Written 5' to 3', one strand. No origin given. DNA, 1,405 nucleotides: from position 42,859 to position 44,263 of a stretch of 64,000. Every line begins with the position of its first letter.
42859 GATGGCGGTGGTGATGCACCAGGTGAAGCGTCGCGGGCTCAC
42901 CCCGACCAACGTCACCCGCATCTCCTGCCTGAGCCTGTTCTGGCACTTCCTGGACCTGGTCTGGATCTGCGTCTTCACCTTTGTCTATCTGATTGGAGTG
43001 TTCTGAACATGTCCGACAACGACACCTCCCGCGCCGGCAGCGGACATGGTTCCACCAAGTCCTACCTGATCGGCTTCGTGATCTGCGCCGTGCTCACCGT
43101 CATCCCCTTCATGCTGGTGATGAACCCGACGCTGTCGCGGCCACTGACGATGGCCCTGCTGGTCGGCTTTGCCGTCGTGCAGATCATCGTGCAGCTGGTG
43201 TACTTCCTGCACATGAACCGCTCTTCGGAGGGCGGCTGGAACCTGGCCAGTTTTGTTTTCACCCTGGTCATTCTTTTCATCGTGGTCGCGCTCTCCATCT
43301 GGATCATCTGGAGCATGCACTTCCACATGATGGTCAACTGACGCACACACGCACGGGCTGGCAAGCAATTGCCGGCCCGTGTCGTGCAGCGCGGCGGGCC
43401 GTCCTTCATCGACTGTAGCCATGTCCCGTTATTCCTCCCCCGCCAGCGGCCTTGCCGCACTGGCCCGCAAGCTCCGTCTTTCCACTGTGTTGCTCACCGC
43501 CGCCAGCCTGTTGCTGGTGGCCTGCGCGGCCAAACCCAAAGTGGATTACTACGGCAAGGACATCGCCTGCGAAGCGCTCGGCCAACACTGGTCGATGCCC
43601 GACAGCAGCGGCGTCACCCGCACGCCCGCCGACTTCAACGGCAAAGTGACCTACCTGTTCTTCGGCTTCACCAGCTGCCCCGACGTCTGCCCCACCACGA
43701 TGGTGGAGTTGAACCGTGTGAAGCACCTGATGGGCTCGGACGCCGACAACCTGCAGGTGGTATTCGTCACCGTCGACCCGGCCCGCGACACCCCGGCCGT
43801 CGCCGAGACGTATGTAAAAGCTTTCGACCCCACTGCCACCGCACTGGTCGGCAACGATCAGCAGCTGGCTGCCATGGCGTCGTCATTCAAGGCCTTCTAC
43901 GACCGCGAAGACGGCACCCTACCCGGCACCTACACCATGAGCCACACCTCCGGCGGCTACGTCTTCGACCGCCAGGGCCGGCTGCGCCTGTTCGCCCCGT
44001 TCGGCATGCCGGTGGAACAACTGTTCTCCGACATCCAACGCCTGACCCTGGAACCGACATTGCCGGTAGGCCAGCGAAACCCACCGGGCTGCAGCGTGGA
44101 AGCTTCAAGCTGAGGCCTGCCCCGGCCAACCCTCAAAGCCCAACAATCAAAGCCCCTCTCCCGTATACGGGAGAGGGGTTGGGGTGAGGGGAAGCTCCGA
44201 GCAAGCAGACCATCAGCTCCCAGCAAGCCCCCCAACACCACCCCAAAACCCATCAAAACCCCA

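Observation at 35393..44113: Paralogous MocR pair with a shared operator motif linked to a respiratory oxidase operon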

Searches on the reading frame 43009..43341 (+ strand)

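Call 3: search_protein_families(library=pfam, proteins=[window:43009-43341:+])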
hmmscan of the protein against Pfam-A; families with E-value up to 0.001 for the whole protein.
window:43009-43341:+ (110 aa): 1 family
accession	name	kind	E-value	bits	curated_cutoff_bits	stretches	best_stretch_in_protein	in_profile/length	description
PF03626.19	COX4_pro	-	6.2e-17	62.2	28.9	1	20-93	1-72/72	Prokaryotic Cytochrome C oxidase subunit IV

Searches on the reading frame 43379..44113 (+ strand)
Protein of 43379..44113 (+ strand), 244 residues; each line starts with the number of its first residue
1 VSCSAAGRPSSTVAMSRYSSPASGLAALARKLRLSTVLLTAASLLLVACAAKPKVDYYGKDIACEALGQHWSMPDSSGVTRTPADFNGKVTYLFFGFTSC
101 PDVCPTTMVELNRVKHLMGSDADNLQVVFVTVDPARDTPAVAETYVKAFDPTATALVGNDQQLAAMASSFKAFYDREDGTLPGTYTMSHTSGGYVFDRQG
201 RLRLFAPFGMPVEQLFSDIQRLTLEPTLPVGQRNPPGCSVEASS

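Call 3: search_protein_families(library=pfam, proteins=[window:43379-44113:+])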
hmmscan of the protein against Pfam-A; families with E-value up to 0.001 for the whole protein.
window:43379-44113:+ (244 aa): 2 families
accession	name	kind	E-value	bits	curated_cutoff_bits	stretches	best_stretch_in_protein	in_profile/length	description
PF02630.20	SCO1-SenC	-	3.6e-39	134.2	22.8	1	69-201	2-133/134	SCO1/SenC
PF00578.27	AhpC-TSA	-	2.2e-05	24.8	26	1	71-186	8-114/124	AhpC/TSA family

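Call 39: search_protein_families(library=ncbifam, proteins=[window:43379-44113:+])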
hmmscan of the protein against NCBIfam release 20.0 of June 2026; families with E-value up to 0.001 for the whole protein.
window:43379-44113:+ (244 aa): 0 families
